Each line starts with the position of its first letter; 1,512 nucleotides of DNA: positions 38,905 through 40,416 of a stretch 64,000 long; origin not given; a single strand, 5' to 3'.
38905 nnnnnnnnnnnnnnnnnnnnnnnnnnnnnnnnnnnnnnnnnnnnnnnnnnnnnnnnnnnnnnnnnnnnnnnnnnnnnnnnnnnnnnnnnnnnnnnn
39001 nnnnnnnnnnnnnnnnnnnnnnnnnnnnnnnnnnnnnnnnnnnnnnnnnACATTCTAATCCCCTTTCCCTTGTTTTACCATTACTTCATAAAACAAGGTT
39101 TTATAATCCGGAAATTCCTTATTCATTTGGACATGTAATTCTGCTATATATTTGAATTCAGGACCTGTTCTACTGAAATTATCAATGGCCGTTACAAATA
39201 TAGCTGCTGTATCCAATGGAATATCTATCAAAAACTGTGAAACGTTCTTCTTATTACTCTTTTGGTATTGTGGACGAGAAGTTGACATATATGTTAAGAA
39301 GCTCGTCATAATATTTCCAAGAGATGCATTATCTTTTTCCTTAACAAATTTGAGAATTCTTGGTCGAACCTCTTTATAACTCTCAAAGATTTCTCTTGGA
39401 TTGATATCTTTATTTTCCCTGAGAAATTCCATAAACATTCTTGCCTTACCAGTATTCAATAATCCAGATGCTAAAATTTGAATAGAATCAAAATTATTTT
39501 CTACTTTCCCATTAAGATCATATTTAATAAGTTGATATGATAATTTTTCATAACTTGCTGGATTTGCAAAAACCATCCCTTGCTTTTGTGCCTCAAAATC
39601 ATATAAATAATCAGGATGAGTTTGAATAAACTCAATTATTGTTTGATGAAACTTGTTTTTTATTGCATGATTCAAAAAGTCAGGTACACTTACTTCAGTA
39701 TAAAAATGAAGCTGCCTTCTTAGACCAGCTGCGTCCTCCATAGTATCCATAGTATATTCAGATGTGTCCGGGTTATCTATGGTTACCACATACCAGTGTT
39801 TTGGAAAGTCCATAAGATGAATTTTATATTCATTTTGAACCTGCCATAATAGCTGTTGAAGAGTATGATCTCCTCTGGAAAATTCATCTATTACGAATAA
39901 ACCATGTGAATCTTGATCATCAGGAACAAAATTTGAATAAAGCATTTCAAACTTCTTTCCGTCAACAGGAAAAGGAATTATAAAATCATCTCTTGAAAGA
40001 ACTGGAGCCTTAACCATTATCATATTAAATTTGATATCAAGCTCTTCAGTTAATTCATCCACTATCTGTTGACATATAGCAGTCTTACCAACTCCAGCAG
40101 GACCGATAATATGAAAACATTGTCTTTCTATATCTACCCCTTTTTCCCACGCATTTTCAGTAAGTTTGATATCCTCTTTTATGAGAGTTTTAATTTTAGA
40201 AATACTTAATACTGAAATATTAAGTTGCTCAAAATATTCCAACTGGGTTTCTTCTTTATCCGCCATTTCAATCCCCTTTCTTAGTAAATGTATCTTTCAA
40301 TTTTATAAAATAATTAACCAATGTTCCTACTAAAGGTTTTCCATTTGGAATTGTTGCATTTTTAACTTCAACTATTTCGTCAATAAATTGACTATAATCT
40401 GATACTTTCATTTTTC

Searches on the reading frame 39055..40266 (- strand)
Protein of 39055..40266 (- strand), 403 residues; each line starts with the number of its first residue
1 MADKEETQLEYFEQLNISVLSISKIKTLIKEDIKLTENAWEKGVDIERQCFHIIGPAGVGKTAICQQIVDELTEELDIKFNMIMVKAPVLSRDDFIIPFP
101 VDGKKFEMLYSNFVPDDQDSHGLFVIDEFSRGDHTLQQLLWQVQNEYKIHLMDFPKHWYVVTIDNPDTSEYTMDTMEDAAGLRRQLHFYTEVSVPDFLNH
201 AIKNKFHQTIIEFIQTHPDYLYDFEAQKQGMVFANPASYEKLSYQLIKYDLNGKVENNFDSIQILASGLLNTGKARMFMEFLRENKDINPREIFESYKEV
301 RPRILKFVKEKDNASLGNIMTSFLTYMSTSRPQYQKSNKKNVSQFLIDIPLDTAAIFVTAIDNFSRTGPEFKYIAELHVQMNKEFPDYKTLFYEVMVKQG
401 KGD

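Call 7: search_protein_families(library=phrogs, proteins=[window:39055-40266:-], max_evalue=0.001)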
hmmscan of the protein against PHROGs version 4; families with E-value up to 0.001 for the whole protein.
window:39055-40266:- (403 aa): 2 families
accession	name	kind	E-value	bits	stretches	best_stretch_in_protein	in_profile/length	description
phrog_1297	-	other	2e-32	113.6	1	47-363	24-330/356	ATPase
phrog_168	-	DNA, RNA and nucleotide metabolism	0.0002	22.1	1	52-147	46-127/314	clamp loader of DNA polymerase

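Call 8: search_protein_families(library=pfam, proteins=[window:39055-40266:-], max_evalue=0.01)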
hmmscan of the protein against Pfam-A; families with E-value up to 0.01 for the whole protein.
window:39055-40266:- (403 aa): 11 families
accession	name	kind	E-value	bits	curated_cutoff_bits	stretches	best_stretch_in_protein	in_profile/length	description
PF13401.12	AAA_22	-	6.6e-05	23.7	27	1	48-95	5-33/130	AAA domain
PF13245.12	AAA_19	-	9.8e-05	23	25.1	0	46-81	9-42/134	AAA domain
PF07728.20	AAA_5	-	0.00017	22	22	1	53-153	4-99/139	AAA domain (dynein-related subfamily)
PF13191.12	AAA_16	-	0.00043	21.2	32.6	1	45-83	21-63/167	AAA ATPase domain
PF00004.35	AAA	-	0.0013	19.6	21.2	0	53-91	3-35/131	ATPase family associated with various cellular activities (AAA)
PF20720.3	nSTAND3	-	0.002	18.3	27.2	0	48-75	17-44/155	Novel STAND NTPase 3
PF00931.28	NB-ARC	-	0.003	17.3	23.5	1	39-83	8-52/248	NB-ARC domain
PF00910.28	RNA_helicase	-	0.0031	18.4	21.5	0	53-80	3-30/105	RNA helicase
PF24883.2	NPHP3_N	-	0.0031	18.1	24.8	0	47-75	21-49/164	Nephrocystin 3, N-terminal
PF01637.24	ATPase_2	-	0.0045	17.3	33.2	0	50-77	22-48/225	ATPase domain predominantly from Archaea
PF13173.12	AAA_14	-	0.0088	16.5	27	0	49-143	3-85/129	AAA domain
